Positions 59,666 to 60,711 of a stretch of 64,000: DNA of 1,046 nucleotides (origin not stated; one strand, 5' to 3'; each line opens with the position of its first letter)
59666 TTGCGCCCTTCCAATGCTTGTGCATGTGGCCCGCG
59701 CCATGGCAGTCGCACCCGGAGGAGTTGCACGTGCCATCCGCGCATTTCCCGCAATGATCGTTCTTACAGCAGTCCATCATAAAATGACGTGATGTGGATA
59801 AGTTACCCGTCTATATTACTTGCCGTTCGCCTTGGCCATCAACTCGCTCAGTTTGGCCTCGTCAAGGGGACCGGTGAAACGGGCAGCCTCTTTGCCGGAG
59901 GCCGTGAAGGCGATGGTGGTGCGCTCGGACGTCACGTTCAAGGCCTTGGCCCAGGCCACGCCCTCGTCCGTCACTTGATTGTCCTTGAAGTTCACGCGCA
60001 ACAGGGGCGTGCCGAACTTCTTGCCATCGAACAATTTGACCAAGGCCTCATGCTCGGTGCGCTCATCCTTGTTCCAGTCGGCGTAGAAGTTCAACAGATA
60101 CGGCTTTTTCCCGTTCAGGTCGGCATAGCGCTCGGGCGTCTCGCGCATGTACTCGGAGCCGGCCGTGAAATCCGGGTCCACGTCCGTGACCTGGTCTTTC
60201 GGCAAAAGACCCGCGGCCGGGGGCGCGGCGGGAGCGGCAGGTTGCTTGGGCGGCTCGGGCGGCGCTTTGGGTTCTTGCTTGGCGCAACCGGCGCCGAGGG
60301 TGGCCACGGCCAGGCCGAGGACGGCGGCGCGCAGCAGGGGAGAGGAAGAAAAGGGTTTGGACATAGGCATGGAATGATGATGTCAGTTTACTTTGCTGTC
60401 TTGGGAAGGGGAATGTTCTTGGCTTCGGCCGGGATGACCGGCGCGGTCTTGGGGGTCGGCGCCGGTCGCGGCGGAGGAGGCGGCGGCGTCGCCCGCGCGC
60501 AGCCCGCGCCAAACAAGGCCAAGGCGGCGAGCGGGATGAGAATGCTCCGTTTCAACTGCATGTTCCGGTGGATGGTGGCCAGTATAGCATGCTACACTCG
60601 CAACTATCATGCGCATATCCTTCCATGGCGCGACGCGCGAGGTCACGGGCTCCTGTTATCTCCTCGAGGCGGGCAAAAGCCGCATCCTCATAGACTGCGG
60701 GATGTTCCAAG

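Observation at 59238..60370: DoxX with Cys-rich cytoplasmic tails next to a CxxC-less thioredoxin-fold lipoprotein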

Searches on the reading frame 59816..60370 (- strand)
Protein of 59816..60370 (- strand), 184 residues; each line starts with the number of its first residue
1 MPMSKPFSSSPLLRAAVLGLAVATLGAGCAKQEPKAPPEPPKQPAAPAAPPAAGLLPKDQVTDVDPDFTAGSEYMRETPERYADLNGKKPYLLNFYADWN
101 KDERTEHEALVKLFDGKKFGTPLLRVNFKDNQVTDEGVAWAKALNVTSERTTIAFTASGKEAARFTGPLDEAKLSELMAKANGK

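Call 3: search_protein_families(library=pfam, proteins=[window:59816-60370:-], max_evalue=0.1)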
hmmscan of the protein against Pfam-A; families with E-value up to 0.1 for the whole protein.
window:59816-60370:- (184 aa): 0 families

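Call 4: search_protein_families(library=ncbifam, proteins=[window:59816-60370:-], max_evalue=0.1)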
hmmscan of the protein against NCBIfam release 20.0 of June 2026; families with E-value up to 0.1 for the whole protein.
window:59816-60370:- (184 aa): 5 families
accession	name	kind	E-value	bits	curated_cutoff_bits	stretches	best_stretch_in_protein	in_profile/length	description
TIGR00385.1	dsbE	subfamily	7.8e-05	22.3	123.15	1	84-140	58-110/173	DsbE family thiol:disulfide interchange protein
NF011941.0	PRK15412.1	equivalog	0.0015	18.1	359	1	85-145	65-120/185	thiol:disulfide interchange protein DsbE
TIGR01068.1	thioredoxin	equivalog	0.017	15.3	96.8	1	86-180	12-99/101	thioredoxin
NF050125.1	ChrA_rel_RiPP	equivalog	0.022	15.5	40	1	11-39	6-33/56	chryseobasin-related MNIO class RiPP peptide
NF001419.0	PRK00293.1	subfamily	0.029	12.9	330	1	86-180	474-571/574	protein-disulfide reductase DsbD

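Call 27: find_homologous_proteins(query=window:59816-60370:-, max_evalue=0.001)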
Query window:59816-60370:- (184 aa): 6 proteins with E <= 0.001 among 2312 candidates.
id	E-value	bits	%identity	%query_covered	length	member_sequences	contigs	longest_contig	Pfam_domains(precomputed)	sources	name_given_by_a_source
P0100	1.0e-116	405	100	100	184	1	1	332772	-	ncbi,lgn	-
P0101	4.5e-65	237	79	71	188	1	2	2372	-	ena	-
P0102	1.9e-51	192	55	99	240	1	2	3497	-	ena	-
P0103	1.7e-47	180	54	92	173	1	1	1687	-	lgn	-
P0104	9.9e-46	174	52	95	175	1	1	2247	-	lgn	-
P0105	1.5e-45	173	55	85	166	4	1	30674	PF00085.27,PF08534.17,PF13905.13,PF13098.14,PF00578.28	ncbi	-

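Call 29: find_encoding_contigs(protein=P0100, flank=3000, max_places=2)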
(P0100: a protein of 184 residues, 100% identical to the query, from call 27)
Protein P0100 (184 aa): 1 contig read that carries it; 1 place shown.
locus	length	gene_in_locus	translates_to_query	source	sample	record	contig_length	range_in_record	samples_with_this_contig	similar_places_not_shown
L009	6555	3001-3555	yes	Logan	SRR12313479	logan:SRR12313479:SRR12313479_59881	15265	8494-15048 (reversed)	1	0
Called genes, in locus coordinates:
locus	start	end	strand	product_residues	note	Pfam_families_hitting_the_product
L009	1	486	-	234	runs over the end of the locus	?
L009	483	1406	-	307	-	PF00892:EamA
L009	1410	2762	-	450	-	PF00753:Lactamase_B, PF23023:Anti-Pycsar_Apyc1, PF12706:Lactamase_B_2, PF16661:Lactamase_B_6, PF10996:Beta-Casp, PF07521:RMMBL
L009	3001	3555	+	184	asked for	-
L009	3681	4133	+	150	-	PF07681:DoxX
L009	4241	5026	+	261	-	-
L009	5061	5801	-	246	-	PF04402:SIMPL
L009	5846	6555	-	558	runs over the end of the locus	PF00999:Na_H_Exchanger, PF02254:TrkA_N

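Call 30: find_encoding_contigs(protein=P0105, flank=5000, max_places=2)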
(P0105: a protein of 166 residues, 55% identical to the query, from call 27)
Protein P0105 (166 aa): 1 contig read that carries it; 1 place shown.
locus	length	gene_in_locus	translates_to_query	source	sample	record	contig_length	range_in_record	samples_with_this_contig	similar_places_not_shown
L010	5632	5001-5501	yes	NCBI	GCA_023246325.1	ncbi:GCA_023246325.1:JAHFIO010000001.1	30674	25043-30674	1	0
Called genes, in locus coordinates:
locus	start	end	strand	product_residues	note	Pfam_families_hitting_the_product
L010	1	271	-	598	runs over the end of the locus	PF00009:GTP_EFTU, PF01926:MMR_HSR1 (weak), PF22042:EF-G_D2, PF03144:GTP_EFTU_D2, PF14492:EFG_III (weak), PF00679:EFG_C, PF21018:BipA_C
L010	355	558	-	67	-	-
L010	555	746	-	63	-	-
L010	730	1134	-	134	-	-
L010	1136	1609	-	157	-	-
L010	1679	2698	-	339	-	PF02449:Glyco_hydro_42 (faint)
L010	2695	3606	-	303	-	PF00892:EamA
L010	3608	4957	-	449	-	PF00753:Lactamase_B, PF23023:Anti-Pycsar_Apyc1, PF12706:Lactamase_B_2, PF16661:Lactamase_B_6, PF10996:Beta-Casp, PF07521:RMMBL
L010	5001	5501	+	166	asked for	PF08534:Redoxin (weak), PF00578:AhpC-TSA, PF00085:Thioredoxin, PF13098:Thioredoxin_2, PF13905:Thioredoxin_8 (faint)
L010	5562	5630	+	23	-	?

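Call 31: find_encoding_contigs(protein=P0102, flank=5000, max_places=2)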
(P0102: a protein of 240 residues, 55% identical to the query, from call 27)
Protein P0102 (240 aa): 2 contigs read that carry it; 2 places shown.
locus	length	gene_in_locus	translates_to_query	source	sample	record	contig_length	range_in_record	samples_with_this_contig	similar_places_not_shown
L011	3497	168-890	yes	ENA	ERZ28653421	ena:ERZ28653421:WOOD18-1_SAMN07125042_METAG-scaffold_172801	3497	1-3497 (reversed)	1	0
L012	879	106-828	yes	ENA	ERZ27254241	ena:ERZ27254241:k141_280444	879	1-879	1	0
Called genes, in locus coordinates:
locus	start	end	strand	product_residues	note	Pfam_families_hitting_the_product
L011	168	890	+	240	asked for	-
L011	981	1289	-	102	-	-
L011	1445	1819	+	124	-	-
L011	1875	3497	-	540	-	?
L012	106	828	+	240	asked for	-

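Call 56: predict_structure(alignment_id=A3)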
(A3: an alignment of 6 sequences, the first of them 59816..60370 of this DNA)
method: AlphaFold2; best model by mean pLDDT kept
length: 184 residues; sequences in the alignment: 6
mean_pLDDT: 62.1   pTM: 0.55
mean pLDDT of the five models: 62.1, 61.7, 56.2, 54.3, 44.0
residues with pLDDT >= 90: 14; 70-90: 70; 50-70: 25; < 50: 75
segments of 3 or more residues with pLDDT < 50: 1-75
pLDDT, mean of each block of 10 residues (from residue 1): 42 41 39 36 32 35 38 52 78 81 78 71 73 63 82 90 91 88 82
secondary structure, 60 per line:
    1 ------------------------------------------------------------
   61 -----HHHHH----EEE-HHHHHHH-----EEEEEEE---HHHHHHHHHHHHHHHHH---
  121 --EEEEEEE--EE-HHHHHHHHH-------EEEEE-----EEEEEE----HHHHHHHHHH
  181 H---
elements in order: H66-70 E75-77 H79-85 E91-97 H101-117 E123-129 H135-143 E151-155 E161-166 H171-181

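Call 58: fold_search(model_id=the predicted structure, library=pdb)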
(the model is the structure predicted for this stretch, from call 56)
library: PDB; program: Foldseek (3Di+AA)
matches with E <= 10: 1327; with E <= 0.001: 346
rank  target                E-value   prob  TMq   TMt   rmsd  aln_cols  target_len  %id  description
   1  2fwf                  3.3e-06  1.00  0.40  0.57   3.5       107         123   27  high resolution crystal structure of the C-terminal domain of the electron transfer catalyst DsbD (reduced form) (released 2006-06-13)
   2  4hu9                  3.8e-06  1.00  0.42  0.66   3.5       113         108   19  E. coli thioredoxin variant with (4S)-FluoroPro76 as single proline residue (released 2013-05-29)
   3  4ip6                  4.1e-06  1.00  0.37  0.53   4.0       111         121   28  C-terminal domain of the thiol:disulfide interchange protein DsbD, Q488A mutant (released 2013-12-25)
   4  8s2n_C                5.7e-06  1.00  0.45  0.72   3.3       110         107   18  Xenorhabdus bovienii Rhs toxin TreTu complex with TrxA and TriTu immunity protein (released 2024-12-04)
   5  6ibl_B                6.9e-06  1.00  0.44  0.22   3.2       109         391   18  ACTIVATED TURKEY BETA1 ADRENOCEPTOR WITH BOUND AGONIST FORMOTEROL AND NANOBODY Nb80 (released 2019-01-09)
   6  1keb_A                7.4e-06  1.00  0.45  0.72   2.9       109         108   19  Crystal Structure of Double Mutant M37L,P40S E.coli Thioredoxin (released 2002-11-13)
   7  2fwh                  7.9e-06  1.00  0.40  0.59   3.6       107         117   28  atomic resolution crystal structure of the C-terminal domain of the electron transfer catalyst DsbD (reduced form at pH7 (released 2006-06-13)
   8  4ip1                  7.9e-06  1.00  0.40  0.57   4.0       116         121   26  C-terminal domain of the thiol:disulfide interchange protein DsbD, Q488K mutant (released 2013-12-25)
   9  5xoc_B                8.4e-06  1.00  0.47  0.63   3.0       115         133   20  Crystal structure of human Smad3-FoxH1 complex (released 2018-03-28)
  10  2tir                  8.4e-06  1.00  0.47  0.74   2.9       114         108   20  CRYSTAL STRUCTURE ANALYSIS OF A MUTANT ESCHERICHIA COLI THIOREDOXIN IN WHICH LYSINE 36 IS REPLACED BY GLUTAMIC ACID (released 1993-10-31)
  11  4hu7_A                1.0e-05  1.00  0.42  0.67   3.6       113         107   18  E. coli thioredoxin variant with Pro76 as single proline residue (released 2013-05-29)
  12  1f6m_C                1.1e-05  1.00  0.46  0.73   3.2       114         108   20  CRYSTAL STRUCTURE OF A COMPLEX BETWEEN THIOREDOXIN REDUCTASE, THIOREDOXIN, AND THE NADP+ ANALOG, AADP+ (released 2000-08-30)
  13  2eir_A                1.3e-05  1.00  0.46  0.74   2.9       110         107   18  Design of Disulfide-linked Thioredoxin Dimers and Multimers Through Analysis of Crystal Contacts (released 2007-09-11)
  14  6ckp                  1.3e-05  1.00  0.49  0.71   6.5       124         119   20  Crystal structure of a thioredoxin domain 2 from Brucella melitensis at 1.15 Angstrom resolution (released 2018-04-04)
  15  2fwe                  1.4e-05  1.00  0.40  0.57   3.6       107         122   28  crystal structure of the C-terminal domain of the electron transfer catalyst DsbD (oxidized form) (released 2006-06-13)
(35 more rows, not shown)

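Call 62: search_protein_representatives(alignment_id=A3)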
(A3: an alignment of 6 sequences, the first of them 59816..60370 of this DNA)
Query: 6 sequences, 177 profile positions. Proteins with E-value up to 0.001 (for the whole library): 796; up to 1e-10: 49; up to 1e-30: 1. The best 150 are listed.
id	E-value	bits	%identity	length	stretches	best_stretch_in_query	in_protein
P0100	1.5e-82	291.6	-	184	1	3-177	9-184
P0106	8.0e-24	100.4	-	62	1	116-177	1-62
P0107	4.6e-20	88.1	-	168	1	11-174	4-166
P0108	3.8e-18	81.9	-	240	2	54-170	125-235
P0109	4.3e-18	81.7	-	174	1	12-175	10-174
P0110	8.7e-18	80.7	-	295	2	64-158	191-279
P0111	2.7e-17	79.1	-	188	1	10-174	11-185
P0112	3.1e-17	78.9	-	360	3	79-173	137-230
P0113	8.2e-17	77.5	-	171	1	8-172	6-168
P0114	9.9e-16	74.0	-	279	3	60-167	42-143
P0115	1.1e-15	73.8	-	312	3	20-158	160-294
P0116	2.3e-15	72.8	-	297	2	39-155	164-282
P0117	6.5e-15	71.3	-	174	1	20-173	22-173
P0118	2.1e-14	69.7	-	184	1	1-174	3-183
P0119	3.0e-14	69.2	-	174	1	10-167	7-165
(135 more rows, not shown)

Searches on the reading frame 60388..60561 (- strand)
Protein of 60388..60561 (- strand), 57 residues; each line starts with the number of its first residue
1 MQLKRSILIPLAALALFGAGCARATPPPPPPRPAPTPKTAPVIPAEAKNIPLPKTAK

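Call 3: search_protein_families(library=pfam, proteins=[window:60388-60561:-], max_evalue=0.1)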
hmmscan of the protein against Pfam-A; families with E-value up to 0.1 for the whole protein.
window:60388-60561:- (57 aa): 0 families

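Call 4: search_protein_families(library=ncbifam, proteins=[window:60388-60561:-], max_evalue=0.1)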
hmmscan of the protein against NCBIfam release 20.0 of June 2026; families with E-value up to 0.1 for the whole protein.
window:60388-60561:- (57 aa): 1 family
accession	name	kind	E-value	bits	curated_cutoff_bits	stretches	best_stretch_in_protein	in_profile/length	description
NF037971.1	lipo_BcpO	exception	0.037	14.3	80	1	10-48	4-40/66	CDI system lipoprotein BcpO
